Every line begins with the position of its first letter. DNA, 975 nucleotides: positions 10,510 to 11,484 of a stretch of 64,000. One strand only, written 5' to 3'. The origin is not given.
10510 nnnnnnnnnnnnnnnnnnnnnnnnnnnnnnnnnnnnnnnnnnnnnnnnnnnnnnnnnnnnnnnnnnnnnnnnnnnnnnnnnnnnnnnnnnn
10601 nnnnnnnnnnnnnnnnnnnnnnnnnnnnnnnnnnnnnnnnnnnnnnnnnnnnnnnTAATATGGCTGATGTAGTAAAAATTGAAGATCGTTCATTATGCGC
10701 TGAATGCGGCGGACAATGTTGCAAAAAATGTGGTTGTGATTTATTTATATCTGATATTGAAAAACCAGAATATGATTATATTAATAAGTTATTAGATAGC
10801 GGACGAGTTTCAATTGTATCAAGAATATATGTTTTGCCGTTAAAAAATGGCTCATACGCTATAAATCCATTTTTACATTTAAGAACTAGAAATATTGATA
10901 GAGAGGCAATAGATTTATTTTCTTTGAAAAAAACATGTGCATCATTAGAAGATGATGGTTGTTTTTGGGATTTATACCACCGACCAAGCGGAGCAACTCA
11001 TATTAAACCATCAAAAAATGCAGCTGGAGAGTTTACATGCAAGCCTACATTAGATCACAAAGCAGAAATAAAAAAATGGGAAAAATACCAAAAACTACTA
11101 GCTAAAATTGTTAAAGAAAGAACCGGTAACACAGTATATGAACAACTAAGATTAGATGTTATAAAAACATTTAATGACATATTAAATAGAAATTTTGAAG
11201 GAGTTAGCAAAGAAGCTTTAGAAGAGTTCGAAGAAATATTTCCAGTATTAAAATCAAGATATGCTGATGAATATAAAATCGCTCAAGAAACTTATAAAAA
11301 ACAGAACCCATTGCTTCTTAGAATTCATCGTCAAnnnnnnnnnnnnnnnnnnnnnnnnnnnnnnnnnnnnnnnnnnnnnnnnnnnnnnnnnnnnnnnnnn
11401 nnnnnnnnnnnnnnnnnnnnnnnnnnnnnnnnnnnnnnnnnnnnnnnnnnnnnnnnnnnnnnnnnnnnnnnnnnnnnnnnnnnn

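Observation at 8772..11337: Coupled 609-aa multi-domain protein plus CxxCxxCC (YkgJ-like) protein between dtd and the hisS T-box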

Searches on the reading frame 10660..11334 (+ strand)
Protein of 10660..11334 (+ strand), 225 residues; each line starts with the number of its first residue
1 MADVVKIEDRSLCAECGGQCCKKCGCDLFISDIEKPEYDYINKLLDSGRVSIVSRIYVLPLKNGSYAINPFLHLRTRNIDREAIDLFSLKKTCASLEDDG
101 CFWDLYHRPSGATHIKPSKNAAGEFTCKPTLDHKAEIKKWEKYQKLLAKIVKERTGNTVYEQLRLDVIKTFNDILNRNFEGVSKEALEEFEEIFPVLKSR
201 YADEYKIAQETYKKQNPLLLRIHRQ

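Call 3: search_protein_families(library=pfam, proteins=[window:10660-11334:+], max_evalue=1)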
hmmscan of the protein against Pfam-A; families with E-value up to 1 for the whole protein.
window:10660-11334:+ (225 aa): 0 families

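Call 4: search_protein_families(library=ncbifam, proteins=[window:10660-11334:+], max_evalue=1)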
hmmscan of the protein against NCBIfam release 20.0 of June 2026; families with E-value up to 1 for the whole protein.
window:10660-11334:+ (225 aa): 0 families

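Call 8: find_homologous_proteins(query=window:10660-11334:+)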
Query window:10660-11334:+ (225 aa): 6 proteins with E <= 0.001 among 203 candidates.
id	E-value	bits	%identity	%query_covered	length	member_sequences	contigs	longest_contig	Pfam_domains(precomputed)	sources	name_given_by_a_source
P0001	1.1e-135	469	90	100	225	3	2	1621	-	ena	-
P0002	7.4e-54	201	48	89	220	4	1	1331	-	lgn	-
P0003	2.1e-50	190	52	79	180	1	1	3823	-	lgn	-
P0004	2.8e-47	179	44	93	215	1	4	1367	-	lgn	-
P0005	1.1e-38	151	44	85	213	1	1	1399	-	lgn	-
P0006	3.4e-38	150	43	85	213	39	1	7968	-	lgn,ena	-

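Call 11: find_encoding_contigs(protein=P0006, flank=10000, max_places=6)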
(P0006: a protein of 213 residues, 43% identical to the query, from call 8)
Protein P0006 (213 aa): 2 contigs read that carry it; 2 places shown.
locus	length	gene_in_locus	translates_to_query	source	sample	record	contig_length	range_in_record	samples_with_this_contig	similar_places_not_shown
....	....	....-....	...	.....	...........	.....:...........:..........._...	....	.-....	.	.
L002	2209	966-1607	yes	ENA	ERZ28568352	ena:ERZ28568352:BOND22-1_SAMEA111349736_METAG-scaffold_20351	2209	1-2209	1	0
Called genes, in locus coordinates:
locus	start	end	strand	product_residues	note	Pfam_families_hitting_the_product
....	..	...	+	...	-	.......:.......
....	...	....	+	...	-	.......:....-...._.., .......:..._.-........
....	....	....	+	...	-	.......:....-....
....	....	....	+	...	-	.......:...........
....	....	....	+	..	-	-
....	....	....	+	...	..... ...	-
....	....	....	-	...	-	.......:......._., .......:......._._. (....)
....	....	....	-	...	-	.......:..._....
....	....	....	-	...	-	-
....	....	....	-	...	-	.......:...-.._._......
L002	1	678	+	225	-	?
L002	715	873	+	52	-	-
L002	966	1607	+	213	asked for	-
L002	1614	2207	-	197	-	?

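Call 12: find_encoding_contigs(protein=P0003, flank=10000, max_places=4)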
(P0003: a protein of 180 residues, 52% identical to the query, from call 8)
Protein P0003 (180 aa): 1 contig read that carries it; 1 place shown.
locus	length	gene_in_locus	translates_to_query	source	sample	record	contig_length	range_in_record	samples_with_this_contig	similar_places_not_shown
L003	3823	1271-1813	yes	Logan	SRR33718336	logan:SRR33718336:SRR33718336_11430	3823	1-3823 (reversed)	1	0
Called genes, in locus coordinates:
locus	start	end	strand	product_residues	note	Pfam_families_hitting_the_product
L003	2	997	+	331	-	?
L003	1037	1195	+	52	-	-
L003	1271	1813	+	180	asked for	-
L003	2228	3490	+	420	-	PF13393:tRNA-synt_His, PF00587:tRNA-synt_2b, PF03129:HGTP_anticodon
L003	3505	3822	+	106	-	?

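Call 16: find_encoding_contigs(protein=P0001, flank=10000)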
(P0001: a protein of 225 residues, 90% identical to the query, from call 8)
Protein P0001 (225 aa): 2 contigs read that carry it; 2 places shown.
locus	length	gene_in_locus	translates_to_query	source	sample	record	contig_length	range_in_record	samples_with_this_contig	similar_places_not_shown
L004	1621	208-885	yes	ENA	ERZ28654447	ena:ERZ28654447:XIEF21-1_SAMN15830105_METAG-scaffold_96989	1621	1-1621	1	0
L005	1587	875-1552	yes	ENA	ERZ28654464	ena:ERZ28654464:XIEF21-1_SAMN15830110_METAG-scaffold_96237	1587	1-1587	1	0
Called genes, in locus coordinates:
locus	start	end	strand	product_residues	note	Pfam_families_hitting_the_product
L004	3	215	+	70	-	?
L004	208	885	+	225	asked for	-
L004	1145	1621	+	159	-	?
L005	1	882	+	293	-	?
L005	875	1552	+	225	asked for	-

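Call 17: find_encoding_contigs(protein=P0002, flank=10000)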
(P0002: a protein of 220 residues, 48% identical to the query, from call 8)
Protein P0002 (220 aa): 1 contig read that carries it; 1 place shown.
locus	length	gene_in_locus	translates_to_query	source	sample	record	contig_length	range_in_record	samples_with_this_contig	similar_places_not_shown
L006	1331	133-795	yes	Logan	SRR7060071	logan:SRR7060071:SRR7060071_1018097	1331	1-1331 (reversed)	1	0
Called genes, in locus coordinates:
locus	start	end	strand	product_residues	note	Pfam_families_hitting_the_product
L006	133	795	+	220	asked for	-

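Call 18: find_encoding_contigs(protein=P0004, flank=10000)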
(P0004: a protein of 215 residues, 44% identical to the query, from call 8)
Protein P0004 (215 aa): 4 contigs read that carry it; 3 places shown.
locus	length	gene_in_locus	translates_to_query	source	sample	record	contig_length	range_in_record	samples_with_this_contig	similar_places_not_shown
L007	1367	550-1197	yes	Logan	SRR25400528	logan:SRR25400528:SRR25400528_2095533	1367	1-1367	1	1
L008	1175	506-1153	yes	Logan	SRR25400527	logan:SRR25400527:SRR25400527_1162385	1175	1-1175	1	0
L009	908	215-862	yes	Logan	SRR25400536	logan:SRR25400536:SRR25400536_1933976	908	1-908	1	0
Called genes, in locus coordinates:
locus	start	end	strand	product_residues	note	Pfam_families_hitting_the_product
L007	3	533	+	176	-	?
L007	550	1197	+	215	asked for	-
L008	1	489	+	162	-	?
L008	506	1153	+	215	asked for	-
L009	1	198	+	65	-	?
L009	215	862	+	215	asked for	-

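Call 25: find_related_loci(query=A1, collection=genome_contigs, flank=10000)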
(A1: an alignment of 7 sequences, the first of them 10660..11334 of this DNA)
Query A1 (225 aa) in genome_contigs; peptide patterns used: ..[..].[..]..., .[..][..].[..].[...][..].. (x = any residue, [..] = any of these).
237 stretches matched a pattern; 115 encode a relative of the query (tblastn E <= 1e-3); the best 80 are kept; 80 distinct loci.
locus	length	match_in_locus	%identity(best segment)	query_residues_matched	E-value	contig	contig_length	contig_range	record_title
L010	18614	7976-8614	44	8-225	4e-57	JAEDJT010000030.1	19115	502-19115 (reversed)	MAG: Bacilli bacterium isolate MAG195 NODE_2706_length_19115_cov_9.726128, whole genome shotgun sequence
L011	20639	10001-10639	44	6-221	8e-57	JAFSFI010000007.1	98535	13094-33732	MAG: Bacilli bacterium isolate RGIG3091 Goat_Rectum-5__c297607, whole genome shotgun sequence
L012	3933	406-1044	44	5-221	2e-56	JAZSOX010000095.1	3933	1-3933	MAG: Bacilli bacterium isolate T1900044547_TS20190013.MAGScoT_cleanbin_000041 SGB_157_k141_330065, whole genome shotgun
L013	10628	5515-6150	44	6-221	1e-55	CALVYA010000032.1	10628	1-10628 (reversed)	MAG: uncultured Bacilli bacterium isolate BRZ_CE__bin6 genome assembly, contig: BRZ_CE__NODE_7771_length_10628_cov_12.67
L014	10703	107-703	43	8-208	2e-53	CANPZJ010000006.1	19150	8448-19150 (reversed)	MAG: uncultured Bacilli bacterium isolate Lapin-003-2__bin68 genome assembly, contig: Lapin-003-2__NODE_2721_length_1915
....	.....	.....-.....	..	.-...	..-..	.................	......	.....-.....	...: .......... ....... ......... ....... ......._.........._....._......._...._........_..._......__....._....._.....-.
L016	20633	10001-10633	43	7-221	1e-52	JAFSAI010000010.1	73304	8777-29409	MAG: Bacilli bacterium isolate RGIG2961 Goat_Rectum-1__c108813, whole genome shotgun sequence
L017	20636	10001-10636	40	2-214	2e-52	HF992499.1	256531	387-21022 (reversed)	Mycoplasma sp. CAG:877 genomic scaffold, scf53, whole genome shotgun sequence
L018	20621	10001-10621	44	6-215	5e-52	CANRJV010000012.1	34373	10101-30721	MAG: uncultured Bacilli bacterium isolate Lapin-019__bin1 genome assembly, contig: Lapin-019__NODE_697_length_34373_cov_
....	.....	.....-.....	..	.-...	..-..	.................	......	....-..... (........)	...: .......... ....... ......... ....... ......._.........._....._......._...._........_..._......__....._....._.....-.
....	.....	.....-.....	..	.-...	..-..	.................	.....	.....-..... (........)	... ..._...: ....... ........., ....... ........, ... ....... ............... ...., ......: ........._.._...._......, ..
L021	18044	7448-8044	41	8-208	7e-52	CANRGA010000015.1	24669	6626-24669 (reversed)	MAG: uncultured Bacilli bacterium isolate Lapin-022__bin6 genome assembly, contig: Lapin-022__NODE_1949_length_24669_cov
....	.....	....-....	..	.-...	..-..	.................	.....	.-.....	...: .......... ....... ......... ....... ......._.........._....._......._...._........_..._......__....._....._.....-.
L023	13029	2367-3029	40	8-220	1e-50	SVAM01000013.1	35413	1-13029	MAG: Bacillota bacterium isolate SIG202 NODE_6407_length_35413_cov_3.503996, whole genome shotgun sequence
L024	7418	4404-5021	42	6-213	2e-50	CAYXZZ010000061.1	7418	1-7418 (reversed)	MAG TPA_asm: uncultured Mycoplasma sp. isolate SRP315200_co2_747 genome assembly, contig: NODE_16617_length_7418_cov_21.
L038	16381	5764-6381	41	8-218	2e-47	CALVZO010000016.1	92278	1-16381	MAG: uncultured Bacilli bacterium isolate E20__bin281 genome assembly, contig: E20__k127_6423196, whole genome shotgun s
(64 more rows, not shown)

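Call 32: predict_structure(alignment_id=A1)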
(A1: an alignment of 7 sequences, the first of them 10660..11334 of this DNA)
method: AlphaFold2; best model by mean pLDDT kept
length: 225 residues; sequences in the alignment: 7
mean_pLDDT: 76.4   pTM: 0.75
mean pLDDT of the five models: 76.4, 74.9, 74.3, 67.3, 63.3
residues with pLDDT >= 90: 59; 70-90: 95; 50-70: 55; < 50: 16
segments of 3 or more residues with pLDDT < 50: 1-8, 16-19, 223-225
pLDDT, mean of each block of 10 residues (from residue 1): 41 51 65 85 87 86 83 80 85 59 59 65 74 83 96 97 93 85 73 85 91 74 45
secondary structure, 60 per line:
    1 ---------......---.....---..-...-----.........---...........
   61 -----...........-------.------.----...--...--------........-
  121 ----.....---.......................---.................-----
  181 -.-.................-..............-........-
elements in order: H10-15 H19-23 H38-46 E50-60 E66-76 E96-98 E101-103 E115-119 E125-129 H133-155 H159-175 H184-200 H202-215 H217-224

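Call 37: search_solved_structures(query=A1, max_evalue=1)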
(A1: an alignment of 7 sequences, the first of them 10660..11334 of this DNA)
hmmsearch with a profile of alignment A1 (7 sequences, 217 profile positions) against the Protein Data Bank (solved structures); distinct sequences matched with E-value up to 1: 1.
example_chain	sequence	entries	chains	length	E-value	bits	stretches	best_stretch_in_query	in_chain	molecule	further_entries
5djn_A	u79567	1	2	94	0.86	12.7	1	142-211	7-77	Kinesin-like protein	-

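Call 38: fold_search(model_id=the predicted structure, library=pdb)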
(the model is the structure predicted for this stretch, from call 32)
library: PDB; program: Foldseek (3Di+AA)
matches with E <= 10: 432; with E <= 0.001: 0
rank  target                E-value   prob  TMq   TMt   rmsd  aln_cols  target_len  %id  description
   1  8syi_G                5.0e-01  0.03  0.11  0.16  12.8       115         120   16  Cyanobacterial RNAP-EC (released 2023-07-05)
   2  2nvq_A                8.3e-01  0.18  0.11  0.02   4.2        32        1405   25  RNA Polymerase II Elongation Complex in 150 mM Mg+2 with 2'dUTP (released 2006-12-12)
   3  9k2f_D                8.3e-01  0.08  0.12  0.12   5.5        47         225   19  Crystal Structure of CyaF/SAH in open conformational state (released 2025-10-22)
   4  5x51_A                8.9e-01  0.10  0.11  0.02  14.0        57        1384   19  RNA Polymerase II from Komagataella Pastoris (Type-3 crystal) (released 2017-05-17)
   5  3hi7_B                9.4e-01  0.08  0.11  0.04  10.5        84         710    8  Crystal structure of human diamine oxidase (released 2009-10-20)
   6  8yfr_A                1.1e+00  0.18  0.11  0.02   4.0        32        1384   25  Cryo EM structure of Komagataella phaffii Rat1-Rai1 complex bound within the RNAPII cleft (released 2024-09-25)
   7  5u5q_A                1.1e+00  0.08  0.11  0.02  18.8        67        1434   16  12 Subunit RNA Polymerase II at Room Temperature collected using SFX (released 2017-03-29)
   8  7xn7_A                1.1e+00  0.16  0.11  0.02   4.0        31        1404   26  RNA polymerase II elongation complex containing Spt4/5, Elf1, Spt6, Spn1 and Paf1C (released 2022-09-07)
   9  4a3e_A                1.1e+00  0.14  0.11  0.02   4.2        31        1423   22  RNA Polymerase II initial transcribing complex with a 5nt DNA-RNA hybrid and soaked with AMPCPP (released 2011-12-07)
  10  5x4z_A                1.1e+00  0.09  0.11  0.02  14.2        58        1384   19  RNA Polymerase II from Komagataella Pastoris (Type-1 crystal) (released 2017-05-17)
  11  5x4z_M                1.1e+00  0.09  0.11  0.02  14.1        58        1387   19  RNA Polymerase II from Komagataella Pastoris (Type-1 crystal) (released 2017-05-17)
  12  6inq_A                1.2e+00  0.14  0.11  0.02   4.5        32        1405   25  RNA polymerase II elongation complex stalled at SHL(-1) of the nucleosome, with foreign DNA (+1 position) (released 2019-04-03)
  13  9k2f_B                1.2e+00  0.07  0.12  0.12   5.6        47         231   21  Crystal Structure of CyaF/SAH in open conformational state (released 2025-10-22)
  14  8yfq_A                1.3e+00  0.15  0.11  0.02   4.0        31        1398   26  Cryo EM structure of Komagataella phaffii RNAPII-Rat1-Rai1 pre-termination complex (released 2024-09-25)
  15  5ot2_A                1.3e+00  0.14  0.11  0.02   4.2        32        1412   25  RNA polymerase II elongation complex in the presence of 3d-Napht-A (released 2017-11-01)
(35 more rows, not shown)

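Call 40: search_protein_families(library=phrogs, proteins=[window:10660-11334:+], max_evalue=0.1)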
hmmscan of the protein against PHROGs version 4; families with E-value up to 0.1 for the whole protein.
window:10660-11334:+ (225 aa): 1 family
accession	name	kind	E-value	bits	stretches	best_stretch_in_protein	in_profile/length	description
phrog_612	-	lysis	0.047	13.8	1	77-213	577-716/725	RIIA lysis inhibitor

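Call 41: search_protein_families(library=padloc, proteins=[window:10660-11334:+], max_evalue=0.1)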
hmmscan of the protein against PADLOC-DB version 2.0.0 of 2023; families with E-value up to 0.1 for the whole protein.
window:10660-11334:+ (225 aa): 0 families

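Call 63: search_protein_families(library=pfam, alignment_id=A3, max_evalue=10)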
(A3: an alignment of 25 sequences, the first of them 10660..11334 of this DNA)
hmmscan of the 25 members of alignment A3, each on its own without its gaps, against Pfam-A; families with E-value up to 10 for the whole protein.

A. member 1, window:10660-11334:+ (225 aa): 0 families

B. families by the number of members that match (of 25 scanned): 12 families
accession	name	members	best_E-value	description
PF03692.20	CxxCxxCC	4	0.00045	Putative zinc- or iron-chelating domain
PF24692.1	DUF7659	2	0.00098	Family of unknown function (DUF7659)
PF13495.12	Phage_int_SAM_4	1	0.017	Phage integrase, N-terminal SAM-like domain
PF17423.7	SwrA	1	0.055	Swarming motility protein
PF08785.16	Ku_PK_bind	1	0.075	Ku C terminal domain like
PF20935.2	DUF6847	1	0.098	Family of unknown function (DUF6847)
PF17901.7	EF-hand_12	1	0.1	EF-hand fold domain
PF12410.13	rpo30_N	1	0.11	Poxvirus DNA dependent RNA polymerase 30kDa subunit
PF04542.20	Sigma70_r2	1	0.14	Sigma-70 region 2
PF07689.18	KaiB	1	0.24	KaiB domain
PF22110.2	TFIIIA_zf-C2H2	1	0.25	TFIIIA, beta-beta-alpha zinc finger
PF14862.11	Defensin_big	1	8.9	Big defensin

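Call 64: search_protein_families(library=ncbifam, alignment_id=A3, max_evalue=10)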
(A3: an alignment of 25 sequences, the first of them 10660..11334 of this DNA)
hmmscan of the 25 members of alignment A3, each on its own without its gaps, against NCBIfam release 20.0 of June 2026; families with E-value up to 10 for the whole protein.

A. member 1, window:10660-11334:+ (225 aa): 0 families

B. families by the number of members that match (of 25 scanned): 8 families
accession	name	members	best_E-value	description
NF003841.0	PRK05421.1-3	1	0.035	endonuclease/exonuclease/phosphatase family protein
NF010554.0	PRK13948.1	1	0.044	shikimate kinase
NF048012.1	SlpQosIsomSftI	1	0.048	sulfoquinovose isomerase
TIGR02908.1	CoxD_Bacillus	1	0.06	cytochrome c oxidase subunit IVB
NF038243.1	TRP75_fam_Nterm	1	0.065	TRP75-related protein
NF052404.1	NOV2J9O6_fam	1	0.066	NOV2J9O6 family nitrogen cycling protein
TIGR01020.1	uS5_euk_arch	1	0.12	30S ribosomal protein S5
TIGR02923.1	AhaC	1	0.12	ATP synthase A1 subunit C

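Call 76: find_related_loci(query=A3, collection=viral_contigs, flank=8000)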
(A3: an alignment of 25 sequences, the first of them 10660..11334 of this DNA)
Query A3 (225 aa) in viral_contigs; peptide patterns used: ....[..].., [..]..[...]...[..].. (x = any residue, [..] = any of these).
106 stretches matched a pattern, but none encodes a relative of the query by tblastn (E <= 1e-3).
